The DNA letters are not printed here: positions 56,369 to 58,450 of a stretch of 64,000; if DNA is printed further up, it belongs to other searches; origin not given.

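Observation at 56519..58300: ECF sigma factor and its ZAS anti-sigma encoded as a single membrane-spanning polypeptide with an extracellular Ig/BACON-like sensor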

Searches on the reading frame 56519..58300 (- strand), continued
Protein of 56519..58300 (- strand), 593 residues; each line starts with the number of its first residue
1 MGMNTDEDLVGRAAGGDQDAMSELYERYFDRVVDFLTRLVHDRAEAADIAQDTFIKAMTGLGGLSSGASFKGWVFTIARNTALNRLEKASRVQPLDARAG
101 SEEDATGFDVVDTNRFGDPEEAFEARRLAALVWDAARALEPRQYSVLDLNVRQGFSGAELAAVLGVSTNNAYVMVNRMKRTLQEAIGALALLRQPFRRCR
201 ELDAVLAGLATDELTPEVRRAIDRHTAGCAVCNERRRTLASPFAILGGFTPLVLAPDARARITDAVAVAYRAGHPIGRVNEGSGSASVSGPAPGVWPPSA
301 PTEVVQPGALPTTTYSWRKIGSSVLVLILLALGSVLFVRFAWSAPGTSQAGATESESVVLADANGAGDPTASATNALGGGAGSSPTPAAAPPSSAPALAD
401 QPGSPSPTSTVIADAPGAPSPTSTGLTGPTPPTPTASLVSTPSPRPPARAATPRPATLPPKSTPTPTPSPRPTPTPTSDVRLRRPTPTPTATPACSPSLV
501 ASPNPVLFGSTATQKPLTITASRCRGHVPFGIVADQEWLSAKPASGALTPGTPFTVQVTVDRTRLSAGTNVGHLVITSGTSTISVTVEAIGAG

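Call 33: search_protein_families(library=pfam, alignment_id=A1, max_evalue=0.01)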
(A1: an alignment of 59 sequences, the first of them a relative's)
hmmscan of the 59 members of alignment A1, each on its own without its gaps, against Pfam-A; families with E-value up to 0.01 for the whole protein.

A. member 1, P0001 (593 aa): 6 families
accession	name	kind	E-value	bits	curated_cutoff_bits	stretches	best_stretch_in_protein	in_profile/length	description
PF04542.20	Sigma70_r2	-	1.3e-14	54.2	24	1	24-91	1-70/71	Sigma-70 region 2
PF19190.6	BACON_2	-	7.1e-11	42.3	25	1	502-588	5-92/94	Viral BACON domain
PF07638.17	Sigma70_ECF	-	8.5e-05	23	21.1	1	13-170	11-167/185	ECF sigma factor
PF08281.18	Sigma70_r4_2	-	0.00022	21.2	25.7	1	132-182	4-54/54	Sigma-70, region 4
PF13004.13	BACON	-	0.00038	20.8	25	1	535-587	8-58/61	Putative binding domain, N-terminal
PF13490.11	zf-HC2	-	0.0086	16.6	22.2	0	199-232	1-34/35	Putative zinc-finger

B. families by the number of members that match (of 59 scanned): 28 families (the first 25 are shown)
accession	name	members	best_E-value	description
PF04542.20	Sigma70_r2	59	1.2e-18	Sigma-70 region 2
PF08281.18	Sigma70_r4_2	55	2.2e-13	Sigma-70, region 4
PF07638.17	Sigma70_ECF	45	4.7e-08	ECF sigma factor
PF19190.6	BACON_2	29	8.4e-13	Viral BACON domain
PF13490.11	zf-HC2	18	1.2e-09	Putative zinc-finger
PF04545.22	Sigma70_r4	13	5.3e-08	Sigma-70, region 4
PF12802.13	MarR_2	8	0.00011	MarR family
PF22076.2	Cep192_D6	6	4.7e-06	Cep192 domain 6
PF13004.13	BACON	5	5.3e-05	Putative binding domain, N-terminal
PF04297.20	UPF0122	3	0.00064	Putative helix-turn-helix protein, YlxM / p13 like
PF12840.13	HTH_20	3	0.0032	Helix-turn-helix domain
PF22544.2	HYDIN_VesB_CFA65-like_Ig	2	1.7e-07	HYDIN/CFA65/VesB-like, Ig-like domain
PF22067.2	Cep192_D3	2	3.1e-05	Cep192 domain 3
PF24507.1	Ig_CFAP65_4th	2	0.00037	CFAP65, fourth Ig-like domain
PF22233.2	PhyR_sigma-like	2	0.00046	Response regulator PhyR, sigma-like domain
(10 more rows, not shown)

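Call 39: predict_structure(alignment_id=A1)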
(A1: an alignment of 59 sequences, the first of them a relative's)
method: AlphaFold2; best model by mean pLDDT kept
length: 593 residues; sequences in the alignment: 59
mean_pLDDT: 74.8   pTM: 0.64
mean pLDDT of the five models: 74.8, 74.1, 73.7, 73.4, 72.7
residues with pLDDT >= 90: 270; 70-90: 94; 50-70: 91; < 50: 138
segments of 3 or more residues with pLDDT < 50: 282-284, 287-322, 343-385, 387-395, 397-404, 406-409, 413-428, 438-441, 446-449
pLDDT, mean of each block of 10 residues (from residue 1): 87 92 94 95 93 94 78 96 95 74 55 78 86 89 95 94 96 95 93 81 94 92 96 92 75 85 88 73 49 40 36 40 65 56 42 39 41 36 44 43 42 43 42 52 49 55 64 59 64 90 96 97 96 98 98 98 96 97 97 83
secondary structure, 60 per line:
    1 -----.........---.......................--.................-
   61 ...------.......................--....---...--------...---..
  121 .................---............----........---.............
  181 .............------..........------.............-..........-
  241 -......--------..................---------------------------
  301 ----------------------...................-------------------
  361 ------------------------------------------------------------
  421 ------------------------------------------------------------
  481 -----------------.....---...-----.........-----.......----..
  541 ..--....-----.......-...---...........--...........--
elements in order: H6-14 H18-40 H43-59 H70-92 H95-98 H119-137 H141-152 H157-164 H168-193 H200-209 H216-228 H230-239 H242-247 H256-273 H323-341 E498-502 E506-508 E514-522 E528-534 E539-542 E545-548 E554-560 E568-578 E581-591

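Call 43: fold_search(model_id=the predicted structure, library=pdb)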
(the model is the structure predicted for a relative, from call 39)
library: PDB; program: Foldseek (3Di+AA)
matches with E <= 10: 1596; with E <= 0.001: 117
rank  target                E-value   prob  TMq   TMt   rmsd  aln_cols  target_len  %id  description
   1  4zmh_B                2.2e-06  1.00  0.15  0.10   3.8       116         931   15  Crystal structure of a five-domain GH115 alpha-Glucuronidase from the Marine Bacterium Saccharophagus degradans 2-40T (released 2016-05-04)
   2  8z6g_B                3.8e-06  1.00  0.15  0.48  13.2       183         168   27  the AlgU-MucAcyto complex structure in Pseudomonas aeruginosa (released 2024-05-08)
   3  2ys4_MODEL_1_A        4.2e-06  1.00  0.15  0.63  13.3       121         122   21  Solution structure of the N-terminal PapD-like domain of HYDIN protein from human (released 2008-04-08)
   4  4zmh_A                5.1e-06  1.00  0.15  0.10   5.0       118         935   14  Crystal structure of a five-domain GH115 alpha-Glucuronidase from the Marine Bacterium Saccharophagus degradans 2-40T (released 2016-05-04)
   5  5wuq_B                5.3e-06  1.00  0.22  0.79   9.0       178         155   19  Crystal structure of SigW in complex with its anti-sigma RsiW, a zinc binding form (released 2017-03-29)
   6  6in7_B                5.6e-06  1.00  0.15  0.47  13.6       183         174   27  Crystal structure of AlgU in complex with MucA(cyto) (released 2019-07-24)
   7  3qbt_F                8.7e-06  1.00  0.14  0.56   2.8       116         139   19  Crystal structure of OCRL1 540-678 in complex with Rab8a:GppNHp (released 2011-03-23)
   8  5wur_A                1.1e-05  1.00  0.23  0.80   9.5       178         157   19  Crystal structure of SigW in complex with its anti-sigma RsiW, an oxdized form (released 2017-03-29)
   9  8z6g_D                1.4e-05  1.00  0.15  0.47  13.2       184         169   27  the AlgU-MucAcyto complex structure in Pseudomonas aeruginosa (released 2024-05-08)
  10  5wuq_A                1.7e-05  1.00  0.23  0.79   9.6       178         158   20  Crystal structure of SigW in complex with its anti-sigma RsiW, a zinc binding form (released 2017-03-29)
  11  6nps_A                2.0e-05  1.00  0.14  0.09   4.8       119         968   22  Crystal structure of GH115 enzyme AxyAgu115A from Amphibacillus xylanus (released 2020-07-15)
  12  1or7_A                2.3e-05  1.00  0.15  0.47  13.7       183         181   26  Crystal Structure of Escherichia coli sigmaE with the Cytoplasmic Domain of its Anti-sigma RseA (released 2003-04-15)
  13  6nps_B                2.8e-05  1.00  0.14  0.09   4.9       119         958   23  Crystal structure of GH115 enzyme AxyAgu115A from Amphibacillus xylanus (released 2020-07-15)
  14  7sqc_2A               3.0e-05  1.00  0.14  0.12   4.3       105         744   15  Ciliary C1 central pair apparatus isolated from Chlamydomonas reinhardtii (released 2022-04-13)
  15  7sqc_T0               4.0e-05  1.00  0.15  0.16   3.7       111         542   20  Ciliary C1 central pair apparatus isolated from Chlamydomonas reinhardtii (released 2022-04-13)
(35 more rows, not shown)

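Call 44: list_cluster_members(proteins=[P0100, P0105, P0108, P0111, P0117, P0120, P0098, P0104, P0047, P0008])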
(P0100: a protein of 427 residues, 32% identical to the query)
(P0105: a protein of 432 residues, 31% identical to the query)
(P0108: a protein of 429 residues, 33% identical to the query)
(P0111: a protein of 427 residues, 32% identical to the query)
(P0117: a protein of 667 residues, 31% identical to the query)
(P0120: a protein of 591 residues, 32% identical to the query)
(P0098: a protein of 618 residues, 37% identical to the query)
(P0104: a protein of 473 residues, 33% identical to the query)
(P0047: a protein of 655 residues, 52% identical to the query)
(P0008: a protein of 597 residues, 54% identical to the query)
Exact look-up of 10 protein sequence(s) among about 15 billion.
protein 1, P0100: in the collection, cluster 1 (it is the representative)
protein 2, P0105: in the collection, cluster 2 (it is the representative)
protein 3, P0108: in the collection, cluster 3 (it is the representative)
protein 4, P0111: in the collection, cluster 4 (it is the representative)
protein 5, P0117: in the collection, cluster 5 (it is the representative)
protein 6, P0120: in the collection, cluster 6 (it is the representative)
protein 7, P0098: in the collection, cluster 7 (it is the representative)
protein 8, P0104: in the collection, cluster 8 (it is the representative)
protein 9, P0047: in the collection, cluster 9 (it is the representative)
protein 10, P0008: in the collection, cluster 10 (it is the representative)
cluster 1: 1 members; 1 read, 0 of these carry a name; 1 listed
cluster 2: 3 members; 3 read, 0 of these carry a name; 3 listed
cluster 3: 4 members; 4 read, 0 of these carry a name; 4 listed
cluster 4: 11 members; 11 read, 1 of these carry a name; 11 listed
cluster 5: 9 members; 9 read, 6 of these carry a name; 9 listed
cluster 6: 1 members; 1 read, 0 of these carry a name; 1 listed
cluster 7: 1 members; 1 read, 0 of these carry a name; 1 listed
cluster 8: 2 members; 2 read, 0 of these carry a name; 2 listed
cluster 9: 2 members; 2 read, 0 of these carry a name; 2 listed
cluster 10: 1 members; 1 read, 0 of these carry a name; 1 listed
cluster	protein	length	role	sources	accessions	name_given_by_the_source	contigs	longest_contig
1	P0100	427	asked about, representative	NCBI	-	-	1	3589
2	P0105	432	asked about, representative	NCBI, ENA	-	-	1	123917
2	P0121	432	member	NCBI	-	-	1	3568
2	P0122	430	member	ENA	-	-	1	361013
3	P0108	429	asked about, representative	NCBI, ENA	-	-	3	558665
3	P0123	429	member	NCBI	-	-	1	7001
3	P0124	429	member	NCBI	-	-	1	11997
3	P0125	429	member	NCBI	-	-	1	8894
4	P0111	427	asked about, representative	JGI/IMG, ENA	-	-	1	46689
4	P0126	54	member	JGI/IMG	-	hypothetical protein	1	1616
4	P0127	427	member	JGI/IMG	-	-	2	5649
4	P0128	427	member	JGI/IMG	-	-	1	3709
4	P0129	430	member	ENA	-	-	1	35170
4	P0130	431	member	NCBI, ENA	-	-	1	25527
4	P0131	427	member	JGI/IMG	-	-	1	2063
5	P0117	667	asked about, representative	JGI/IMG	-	-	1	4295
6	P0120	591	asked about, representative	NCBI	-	-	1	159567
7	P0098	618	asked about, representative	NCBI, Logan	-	-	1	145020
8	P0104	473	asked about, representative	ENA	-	-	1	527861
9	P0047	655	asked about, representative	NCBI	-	-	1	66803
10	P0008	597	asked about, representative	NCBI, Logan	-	-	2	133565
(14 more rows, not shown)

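Call 46: find_encoding_contigs(protein=P0003, flank=5000, max_places=1)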
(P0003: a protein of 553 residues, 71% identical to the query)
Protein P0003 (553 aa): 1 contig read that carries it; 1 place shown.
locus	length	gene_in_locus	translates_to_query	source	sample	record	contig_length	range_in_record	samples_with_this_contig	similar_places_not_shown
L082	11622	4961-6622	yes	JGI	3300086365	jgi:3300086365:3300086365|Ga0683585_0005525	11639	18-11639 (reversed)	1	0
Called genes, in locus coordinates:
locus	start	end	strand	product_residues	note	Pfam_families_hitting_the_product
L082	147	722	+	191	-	PF00440:TetR_N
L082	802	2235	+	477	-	PF06609:TRI12 (weak), PF07690:MFS_1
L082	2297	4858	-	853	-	PF00082:Peptidase_S8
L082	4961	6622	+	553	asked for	PF04542:Sigma70_r2, PF08281:Sigma70_r4_2 (weak), PF19190:BACON_2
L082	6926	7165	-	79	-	-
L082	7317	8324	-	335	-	-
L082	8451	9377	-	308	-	-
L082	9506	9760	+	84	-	PF22180:RH3_dom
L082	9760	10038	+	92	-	PF05016:ParE_toxin (weak)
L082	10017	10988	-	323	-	PF08220:HTH_DeoR (faint), PF08279:HTH_11, PF12840:HTH_20 (faint), PF19187:HTH_PafC (faint), PF13280:WYL, PF25583:WCX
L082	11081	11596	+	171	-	PF00903:Glyoxalase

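Call 47: find_encoding_contigs(protein=P0002, flank=5000, max_places=1)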
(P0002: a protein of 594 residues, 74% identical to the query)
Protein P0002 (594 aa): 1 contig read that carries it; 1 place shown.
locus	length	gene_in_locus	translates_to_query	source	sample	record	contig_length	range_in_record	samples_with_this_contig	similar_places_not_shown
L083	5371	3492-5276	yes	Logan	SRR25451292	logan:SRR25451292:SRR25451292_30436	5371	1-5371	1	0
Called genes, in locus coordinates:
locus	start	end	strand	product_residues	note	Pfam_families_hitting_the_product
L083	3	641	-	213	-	?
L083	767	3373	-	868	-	PF17957:Big_7 (faint), PF00082:Peptidase_S8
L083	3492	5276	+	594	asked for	PF07638:Sigma70_ECF (weak), PF04542:Sigma70_r2, PF08281:Sigma70_r4_2 (weak), PF19190:BACON_2 (weak)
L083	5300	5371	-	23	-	?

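Call 48: find_encoding_contigs(protein=P0005, flank=5000, max_places=1)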
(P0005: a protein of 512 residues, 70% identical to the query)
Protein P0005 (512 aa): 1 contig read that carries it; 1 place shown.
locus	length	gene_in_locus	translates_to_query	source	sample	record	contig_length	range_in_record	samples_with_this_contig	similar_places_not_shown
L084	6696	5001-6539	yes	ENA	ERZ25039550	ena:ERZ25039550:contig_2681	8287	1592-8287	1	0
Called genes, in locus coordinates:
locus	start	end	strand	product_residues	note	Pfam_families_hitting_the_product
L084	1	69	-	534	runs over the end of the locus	-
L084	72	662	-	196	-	-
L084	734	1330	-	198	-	-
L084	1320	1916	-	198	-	PF04542:Sigma70_r2, PF08281:Sigma70_r4_2, PF04545:Sigma70_r4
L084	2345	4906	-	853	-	PF00082:Peptidase_S8, PF17957:Big_7 (faint)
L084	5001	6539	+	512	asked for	PF04542:Sigma70_r2, PF08281:Sigma70_r4_2 (weak)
